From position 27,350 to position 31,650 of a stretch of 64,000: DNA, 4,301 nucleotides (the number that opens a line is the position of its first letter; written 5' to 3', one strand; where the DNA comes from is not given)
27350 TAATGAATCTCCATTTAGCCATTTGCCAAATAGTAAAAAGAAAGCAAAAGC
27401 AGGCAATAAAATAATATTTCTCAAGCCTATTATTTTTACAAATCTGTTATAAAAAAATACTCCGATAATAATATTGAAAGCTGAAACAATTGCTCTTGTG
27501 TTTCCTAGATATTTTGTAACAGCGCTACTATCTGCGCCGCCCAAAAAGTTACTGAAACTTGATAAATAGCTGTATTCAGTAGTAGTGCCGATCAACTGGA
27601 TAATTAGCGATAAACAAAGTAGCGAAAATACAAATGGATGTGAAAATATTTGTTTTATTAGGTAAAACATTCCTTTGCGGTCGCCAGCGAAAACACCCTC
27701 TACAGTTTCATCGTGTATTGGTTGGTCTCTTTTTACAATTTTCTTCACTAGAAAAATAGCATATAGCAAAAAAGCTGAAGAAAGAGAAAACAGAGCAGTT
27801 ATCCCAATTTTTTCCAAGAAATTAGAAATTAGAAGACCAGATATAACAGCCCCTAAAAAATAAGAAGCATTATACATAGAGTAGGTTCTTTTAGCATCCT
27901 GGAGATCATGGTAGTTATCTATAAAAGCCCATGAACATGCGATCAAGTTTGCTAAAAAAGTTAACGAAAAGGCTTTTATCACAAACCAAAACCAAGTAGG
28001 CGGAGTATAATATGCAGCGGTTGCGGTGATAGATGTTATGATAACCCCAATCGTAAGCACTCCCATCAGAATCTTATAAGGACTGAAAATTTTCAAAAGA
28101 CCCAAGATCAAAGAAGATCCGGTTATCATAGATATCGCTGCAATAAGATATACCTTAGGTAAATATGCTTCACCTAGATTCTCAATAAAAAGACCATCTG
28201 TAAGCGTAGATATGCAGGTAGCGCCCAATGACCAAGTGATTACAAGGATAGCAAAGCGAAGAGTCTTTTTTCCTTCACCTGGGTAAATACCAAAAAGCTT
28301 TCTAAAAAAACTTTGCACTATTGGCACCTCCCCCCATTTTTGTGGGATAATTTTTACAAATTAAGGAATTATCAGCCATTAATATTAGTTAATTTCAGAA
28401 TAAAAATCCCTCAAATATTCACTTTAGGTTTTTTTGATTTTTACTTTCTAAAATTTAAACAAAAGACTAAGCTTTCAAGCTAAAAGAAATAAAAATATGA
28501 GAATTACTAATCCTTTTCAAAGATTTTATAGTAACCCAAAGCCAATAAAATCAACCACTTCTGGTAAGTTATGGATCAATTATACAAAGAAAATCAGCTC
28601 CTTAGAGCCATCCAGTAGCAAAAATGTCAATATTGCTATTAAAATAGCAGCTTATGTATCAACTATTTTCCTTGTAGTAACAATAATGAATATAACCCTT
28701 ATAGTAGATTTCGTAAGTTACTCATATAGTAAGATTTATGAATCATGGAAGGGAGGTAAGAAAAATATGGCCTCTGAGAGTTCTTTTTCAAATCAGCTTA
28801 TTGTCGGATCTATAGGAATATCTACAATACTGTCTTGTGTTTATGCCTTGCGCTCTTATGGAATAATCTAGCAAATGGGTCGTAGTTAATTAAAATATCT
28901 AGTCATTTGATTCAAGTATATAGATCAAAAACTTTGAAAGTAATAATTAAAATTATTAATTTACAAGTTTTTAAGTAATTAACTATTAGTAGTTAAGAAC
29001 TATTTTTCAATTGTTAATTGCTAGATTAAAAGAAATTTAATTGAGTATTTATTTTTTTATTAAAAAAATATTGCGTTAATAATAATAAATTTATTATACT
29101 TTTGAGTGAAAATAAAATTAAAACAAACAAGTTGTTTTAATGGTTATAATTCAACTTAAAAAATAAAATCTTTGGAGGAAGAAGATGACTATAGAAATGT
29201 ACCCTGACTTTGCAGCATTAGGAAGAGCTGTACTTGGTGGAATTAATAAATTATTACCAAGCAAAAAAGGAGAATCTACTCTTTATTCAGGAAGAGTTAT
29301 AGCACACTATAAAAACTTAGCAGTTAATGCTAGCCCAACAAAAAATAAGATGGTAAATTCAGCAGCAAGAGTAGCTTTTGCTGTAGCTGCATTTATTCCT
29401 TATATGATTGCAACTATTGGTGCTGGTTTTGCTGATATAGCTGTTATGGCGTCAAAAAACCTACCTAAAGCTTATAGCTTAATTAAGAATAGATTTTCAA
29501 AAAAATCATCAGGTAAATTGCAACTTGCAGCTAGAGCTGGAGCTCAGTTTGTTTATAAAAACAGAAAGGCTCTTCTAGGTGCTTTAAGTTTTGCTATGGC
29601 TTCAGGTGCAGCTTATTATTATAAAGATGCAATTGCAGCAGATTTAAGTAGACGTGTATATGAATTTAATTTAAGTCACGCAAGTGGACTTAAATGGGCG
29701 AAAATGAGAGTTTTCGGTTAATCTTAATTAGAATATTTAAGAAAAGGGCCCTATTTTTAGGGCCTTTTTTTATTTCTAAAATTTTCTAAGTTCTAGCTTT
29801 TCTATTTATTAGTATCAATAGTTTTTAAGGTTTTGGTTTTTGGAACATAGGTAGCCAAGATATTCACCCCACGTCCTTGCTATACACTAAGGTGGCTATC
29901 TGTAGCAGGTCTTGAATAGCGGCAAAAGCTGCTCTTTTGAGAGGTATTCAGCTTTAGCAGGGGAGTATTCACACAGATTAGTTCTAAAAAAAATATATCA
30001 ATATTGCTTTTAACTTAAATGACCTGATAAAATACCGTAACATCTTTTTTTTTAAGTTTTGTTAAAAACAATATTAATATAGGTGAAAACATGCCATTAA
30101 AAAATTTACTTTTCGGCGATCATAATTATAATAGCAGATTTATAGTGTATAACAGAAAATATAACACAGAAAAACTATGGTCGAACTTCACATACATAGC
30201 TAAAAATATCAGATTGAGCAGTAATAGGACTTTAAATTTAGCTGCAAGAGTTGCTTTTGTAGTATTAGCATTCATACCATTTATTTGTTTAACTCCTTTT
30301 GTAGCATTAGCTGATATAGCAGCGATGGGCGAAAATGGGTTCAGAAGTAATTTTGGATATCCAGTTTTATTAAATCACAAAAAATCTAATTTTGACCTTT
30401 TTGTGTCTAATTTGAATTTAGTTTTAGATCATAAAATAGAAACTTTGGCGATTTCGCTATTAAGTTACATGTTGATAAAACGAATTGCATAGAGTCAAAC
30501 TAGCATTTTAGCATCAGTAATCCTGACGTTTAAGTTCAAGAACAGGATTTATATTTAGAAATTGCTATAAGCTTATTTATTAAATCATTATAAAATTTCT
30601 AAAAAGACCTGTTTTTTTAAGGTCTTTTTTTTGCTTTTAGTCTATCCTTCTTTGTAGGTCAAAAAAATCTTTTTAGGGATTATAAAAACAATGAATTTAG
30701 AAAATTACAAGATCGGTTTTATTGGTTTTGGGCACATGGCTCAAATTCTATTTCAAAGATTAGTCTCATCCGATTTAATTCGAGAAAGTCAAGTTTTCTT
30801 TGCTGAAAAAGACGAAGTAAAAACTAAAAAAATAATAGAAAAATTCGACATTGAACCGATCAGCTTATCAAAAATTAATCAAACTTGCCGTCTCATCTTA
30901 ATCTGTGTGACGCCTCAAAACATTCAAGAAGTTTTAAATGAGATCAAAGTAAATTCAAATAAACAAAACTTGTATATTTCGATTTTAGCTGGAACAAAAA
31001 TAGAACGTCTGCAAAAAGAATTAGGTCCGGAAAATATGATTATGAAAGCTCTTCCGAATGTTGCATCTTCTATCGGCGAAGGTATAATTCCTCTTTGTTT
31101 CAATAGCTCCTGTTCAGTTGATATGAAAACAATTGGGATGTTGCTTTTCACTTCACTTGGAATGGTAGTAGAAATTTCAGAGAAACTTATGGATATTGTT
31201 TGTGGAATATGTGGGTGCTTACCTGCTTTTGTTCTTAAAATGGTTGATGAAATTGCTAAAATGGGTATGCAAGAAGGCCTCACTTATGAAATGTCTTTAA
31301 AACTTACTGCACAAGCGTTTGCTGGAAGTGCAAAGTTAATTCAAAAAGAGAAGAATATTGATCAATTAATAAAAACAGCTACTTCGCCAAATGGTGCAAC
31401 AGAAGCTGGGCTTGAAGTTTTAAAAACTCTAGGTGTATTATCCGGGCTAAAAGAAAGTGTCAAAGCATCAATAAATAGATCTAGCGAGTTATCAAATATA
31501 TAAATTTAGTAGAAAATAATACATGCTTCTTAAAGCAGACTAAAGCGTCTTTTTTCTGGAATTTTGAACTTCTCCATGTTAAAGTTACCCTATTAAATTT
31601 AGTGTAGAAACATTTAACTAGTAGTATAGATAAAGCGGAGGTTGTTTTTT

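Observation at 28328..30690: AT-rich island with three tandem paralogous small membrane proteins sharing a fixed-spacing [RK]-[VI]-A...D hydrophobic module (Inc-like candidates)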

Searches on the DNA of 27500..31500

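Call 8: search_rna_families(source=window, start=27500, end=31500, threshold=evalue, max_evalue=1)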
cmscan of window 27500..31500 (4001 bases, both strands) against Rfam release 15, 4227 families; matches with E-value up to 1: 5.
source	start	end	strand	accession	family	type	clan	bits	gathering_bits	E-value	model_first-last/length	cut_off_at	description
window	29701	29776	+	RF02898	AaHKsRNA20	Gene; sRNA;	-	31.1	43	0.023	1-77/77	no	Aggregatibacter sRNA 20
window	29709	29775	+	RF02551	DapZ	Cis-reg;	-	26.1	56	0.15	1-78/78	no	ABC transporter regulator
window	29707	29770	+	RF02057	STnc40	Gene; sRNA;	-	26.1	45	0.18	1-70/70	no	Salmonella enterica sRNA STnc40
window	29738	29792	-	RF02427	SpF10_sRNA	Gene; sRNA;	-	24.4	60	0.18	1-57/57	no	Streptococcus sRNA SpF10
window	29745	29898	-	RF01619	ceN115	Gene; sRNA;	-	19.7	44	0.71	1-159/159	no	C. elegans sRNA ceN115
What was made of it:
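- Tried and rejected: RNA in the spacers: Rfam found only sub-threshold terminator look-alikes at 29701-29776 (call 8).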

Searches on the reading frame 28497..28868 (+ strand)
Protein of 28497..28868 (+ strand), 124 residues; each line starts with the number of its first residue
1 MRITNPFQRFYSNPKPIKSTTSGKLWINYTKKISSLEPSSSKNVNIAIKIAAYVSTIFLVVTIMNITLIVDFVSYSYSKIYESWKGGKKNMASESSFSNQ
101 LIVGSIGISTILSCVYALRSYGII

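Call 7: search_protein_families(library=pfam, proteins=[window:28497-28868:+], max_evalue=1)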
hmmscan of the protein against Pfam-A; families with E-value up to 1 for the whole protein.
window:28497-28868:+ (124 aa): 1 family
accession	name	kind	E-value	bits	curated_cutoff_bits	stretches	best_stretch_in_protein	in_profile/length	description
PF06787.16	HcgF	-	0.078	13.2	25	1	28-85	25-84/163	FeGP cofactor biosynthesis protein HcgF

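Call 10: list_cluster_members(proteins=[window:28497-28868:+, window:29185-29718:+, window:30091-30489:+, window:30691-31500:+, window:25559-28327:-])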
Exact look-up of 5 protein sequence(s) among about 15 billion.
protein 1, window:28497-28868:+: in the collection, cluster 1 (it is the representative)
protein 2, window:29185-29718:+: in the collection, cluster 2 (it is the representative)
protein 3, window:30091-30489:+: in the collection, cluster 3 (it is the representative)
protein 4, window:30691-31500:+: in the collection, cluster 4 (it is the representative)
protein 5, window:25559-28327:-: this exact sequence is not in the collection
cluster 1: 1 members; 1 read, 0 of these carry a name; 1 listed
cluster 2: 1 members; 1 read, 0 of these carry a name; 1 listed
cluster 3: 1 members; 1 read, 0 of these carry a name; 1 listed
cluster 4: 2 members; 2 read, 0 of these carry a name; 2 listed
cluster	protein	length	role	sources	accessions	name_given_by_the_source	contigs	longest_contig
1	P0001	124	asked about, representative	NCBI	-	-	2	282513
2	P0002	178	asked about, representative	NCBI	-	-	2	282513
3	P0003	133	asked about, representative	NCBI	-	-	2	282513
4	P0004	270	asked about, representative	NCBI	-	-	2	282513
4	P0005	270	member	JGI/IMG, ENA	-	-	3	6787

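Call 13: find_encoding_contigs(protein=P0003, flank=6000, max_places=3)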
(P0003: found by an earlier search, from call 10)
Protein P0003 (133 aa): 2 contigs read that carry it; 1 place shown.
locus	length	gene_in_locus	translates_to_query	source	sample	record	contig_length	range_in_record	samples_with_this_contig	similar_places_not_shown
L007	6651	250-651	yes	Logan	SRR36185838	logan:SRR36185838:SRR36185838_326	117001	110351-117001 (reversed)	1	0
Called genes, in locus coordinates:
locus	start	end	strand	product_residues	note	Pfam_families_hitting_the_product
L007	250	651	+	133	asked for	-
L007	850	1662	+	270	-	PF03807:F420_oxidored, PF14748:P5CR_dimer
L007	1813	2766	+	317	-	PF00890:FAD_binding_2 (faint), PF01134:GIDA (faint), PF07992:Pyr_redox_2, PF12831:FAD_oxidored (faint), PF13738:Pyr_redox_3, PF00070:Pyr_redox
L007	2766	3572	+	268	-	-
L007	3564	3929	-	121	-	PF01648:ACPS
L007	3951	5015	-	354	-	-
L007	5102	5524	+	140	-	-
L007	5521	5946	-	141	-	PF02590:SPOUT_MTase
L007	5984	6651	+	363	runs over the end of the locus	PF01790:LGT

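Call 63: search_protein_families(library=ncbifam, proteins=[window:28497-28868:+], max_evalue=10)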
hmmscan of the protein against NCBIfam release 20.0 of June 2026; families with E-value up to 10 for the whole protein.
window:28497-28868:+ (124 aa): 0 families

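Call 84: predict_structure(alignment_id=A9)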
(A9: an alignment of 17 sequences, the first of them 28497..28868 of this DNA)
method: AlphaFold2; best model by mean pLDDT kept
length: 124 residues; sequences in the alignment: 17
mean_pLDDT: 60.0   pTM: 0.42
mean pLDDT of the five models: 60.0, 58.8, 58.4, 57.4, 56.5
residues with pLDDT >= 90: 0; 70-90: 39; 50-70: 46; < 50: 39
segments of 3 or more residues with pLDDT < 50: 1-5, 7-17, 87-106, 122-124
pLDDT, mean of each block of 10 residues (from residue 1): 46 50 70 78 78 76 68 59 50 45 50 55 46
secondary structure, 60 per line:
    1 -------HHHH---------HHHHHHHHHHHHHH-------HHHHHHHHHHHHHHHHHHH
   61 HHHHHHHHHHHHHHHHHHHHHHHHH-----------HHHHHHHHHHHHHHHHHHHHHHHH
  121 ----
elements in order: H8-11 H21-34 H42-85 H97-120
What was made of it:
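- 28641..28709 (+): ORF1 module K49-x21-D71: a hydrophobic helix core. AF2 models helix 42-85 (call 84).
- The N-terminal 20 residues have pLDDT below 50 (call 84).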

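Call 89: search_protein_families(library=phrogs, proteins=[window:28497-28868:+], max_evalue=0.1)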
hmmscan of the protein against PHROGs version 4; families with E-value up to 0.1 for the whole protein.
window:28497-28868:+ (124 aa): 1 family
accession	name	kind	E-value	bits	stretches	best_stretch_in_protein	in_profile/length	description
phrog_29488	-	unknown function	0.0061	18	1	43-88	100-145/147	-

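Call 90: search_protein_families(library=padloc, proteins=[window:28497-28868:+], max_evalue=0.1)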
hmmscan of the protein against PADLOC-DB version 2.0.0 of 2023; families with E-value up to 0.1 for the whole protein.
window:28497-28868:+ (124 aa): 0 families
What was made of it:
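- PHROG and PADLOC give no meaningful match (calls 89, 90).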

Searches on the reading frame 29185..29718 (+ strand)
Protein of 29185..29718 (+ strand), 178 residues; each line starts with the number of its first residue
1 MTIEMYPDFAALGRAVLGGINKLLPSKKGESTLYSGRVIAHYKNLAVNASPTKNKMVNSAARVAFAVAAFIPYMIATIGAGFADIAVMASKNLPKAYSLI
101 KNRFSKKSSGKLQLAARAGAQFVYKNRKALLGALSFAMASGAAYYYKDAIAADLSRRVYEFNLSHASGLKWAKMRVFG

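Call 7: search_protein_families(library=pfam, proteins=[window:29185-29718:+], max_evalue=1)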
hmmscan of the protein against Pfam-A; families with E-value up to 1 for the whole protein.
window:29185-29718:+ (178 aa): 0 families

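Call 14: find_homologous_proteins(query=window:29185-29718:+, max_evalue=1)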
Query window:29185-29718:+ (178 aa): 2 proteins with E <= 1 among 724 candidates.
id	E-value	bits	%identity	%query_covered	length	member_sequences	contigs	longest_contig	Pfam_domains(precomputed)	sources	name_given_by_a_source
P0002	9.5e-106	369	100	100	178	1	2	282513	-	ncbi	-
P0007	2.2e-55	205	63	98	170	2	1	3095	-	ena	-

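Call 51: predict_structure(alignment_id=A7)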
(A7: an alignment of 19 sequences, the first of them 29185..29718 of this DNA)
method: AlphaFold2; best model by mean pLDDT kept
length: 178 residues; sequences in the alignment: 19
mean_pLDDT: 68.9   pTM: 0.35
mean pLDDT of the five models: 68.9, 67.2, 60.1, 59.1, 57.9
residues with pLDDT >= 90: 0; 70-90: 98; 50-70: 70; < 50: 10
segments of 3 or more residues with pLDDT < 50: none
pLDDT, mean of each block of 10 residues (from residue 1): 54 62 54 72 78 82 79 79 76 73 61 79 82 72 56 68 62 49
secondary structure, 60 per line:
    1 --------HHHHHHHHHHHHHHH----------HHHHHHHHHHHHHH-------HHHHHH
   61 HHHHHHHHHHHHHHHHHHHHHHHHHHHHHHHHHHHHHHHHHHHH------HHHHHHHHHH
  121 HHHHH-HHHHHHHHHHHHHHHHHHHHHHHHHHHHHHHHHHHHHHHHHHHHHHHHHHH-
elements in order: H9-23 H34-47 H55-104 H111-125 H127-177
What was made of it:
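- On Inc proteins (chlamydial inclusion-membrane proteins): AF2 shows a continuous helix through the module (calls 51, 84).
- AF2 confidence is modest (pLDDT 60-69, pTM 0.35-0.42; calls 51, 84). AF2 models it as a single continuous helix (calls 51, 84).
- Tried and rejected: Hairpin reading of the 27-30-residue stretch: AF2 does not support it (calls 51, 84), and ORF1-type members lack the central Pro.
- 29185..29721 (+): ORF2, 178 aa, family member of the ORF2 type. AF2 mean pLDDT is 68.9 (call 51).
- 29368..29436 (+): ORF2 module R62-x21-D84. AF2 models a continuous helix 55-104 (call 51).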

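Call 60: fold_search(model_id=the predicted structure, library=pdb)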
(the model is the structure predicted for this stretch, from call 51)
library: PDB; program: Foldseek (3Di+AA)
matches with E <= 10: 23; with E <= 0.001: 0
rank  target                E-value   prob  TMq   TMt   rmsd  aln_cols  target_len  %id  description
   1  9qwr_A                2.1e+00  0.12  0.24  0.27  16.2       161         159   17  MIC60 helical bundle dimer (released 2026-02-25)
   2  9qwr_B                2.3e+00  0.11  0.24  0.25  16.2       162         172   17  MIC60 helical bundle dimer (released 2026-02-25)
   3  8qfv                  4.0e+00  0.03  0.18  0.16  43.5       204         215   18  305A Vipp1 helical tubes in the presence of EPL (released 2024-09-11)
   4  8vt9_A                4.5e+00  0.06  0.22  0.11  18.5       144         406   11  WT SthK in the presence of PIP2 and cAMP (released 2024-09-25)
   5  8eu3_C                4.8e+00  0.06  0.21  0.10  19.6       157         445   13  Cryo-EM structure of cGMP bound human CNGA3/CNGB3 channel in GDN, transition state 1 (released 2023-08-02)
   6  6f0i_A                5.8e+00  0.02  0.13  0.09  11.1        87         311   22  GLIC mutant E26A (released 2018-01-10)
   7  5u1d_B                6.1e+00  0.03  0.18  0.07  29.2       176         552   17  Cryo-EM structure of the human TAP ATP-Binding Cassette Transporter (released 2017-01-11)
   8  7rtj_A                6.5e+00  0.05  0.21  0.11  16.1       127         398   14  SthK Y26F Activated State (released 2022-11-23)
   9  9y5q_A                6.9e+00  0.03  0.18  0.11  21.0       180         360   13  Cryo EM structure of KCa3.1_R355K_I/calmodulin channel in complex with rimtuzalcap (released 2025-10-15)
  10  3t49_A                6.9e+00  0.02  0.15  0.23   5.7        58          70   24  Crystal structure of truncated form of Staphylococcal Complement Inhibitor B (SCIN-B) at 1.5 Angstrom (released 2011-11-23)
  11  7mq8_LK               6.9e+00  0.02  0.13  0.18  18.8       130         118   12  Cryo-EM structure of the human SSU processome, state pre-A1 (released 2021-09-22)
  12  8vta_A                7.4e+00  0.04  0.21  0.11  16.3       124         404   14  SthK R120A in the presence of PIP2 and cAMP (released 2024-09-25)
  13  9ued_A                7.4e+00  0.04  0.20  0.08   8.1        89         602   18  Cryo-EM structure of human TRPV3 in complex with sevoflurane determined in MSP2N2 nanodisc (released 2026-04-08)
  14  3lg7_A                7.4e+00  0.03  0.18  0.23  17.1       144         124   15  Crystal structure of HIV epitope-scaffold 4E10_S0_1EZ3A_002_C (released 2010-09-22)
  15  7tci_A                7.4e+00  0.02  0.17  0.10  27.7       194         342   15  Structure of Xenopus KCNQ1-CaM in complex with ML277 (released 2022-07-06)
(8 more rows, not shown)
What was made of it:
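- Tried and rejected: Foldseek of the ORF2 model against the PDB gave a best E of 2.1 (call 60).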

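Call 63: search_protein_families(library=ncbifam, proteins=[window:29185-29718:+], max_evalue=10)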
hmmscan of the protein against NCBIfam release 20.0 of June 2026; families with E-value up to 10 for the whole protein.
window:29185-29718:+ (178 aa): 0 families

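Call 89: search_protein_families(library=phrogs, proteins=[window:29185-29718:+], max_evalue=0.1)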
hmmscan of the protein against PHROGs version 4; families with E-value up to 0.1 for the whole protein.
window:29185-29718:+ (178 aa): 0 families

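Call 90: search_protein_families(library=padloc, proteins=[window:29185-29718:+], max_evalue=0.1)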
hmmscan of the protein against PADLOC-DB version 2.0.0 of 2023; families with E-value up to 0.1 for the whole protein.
window:29185-29718:+ (178 aa): 0 families
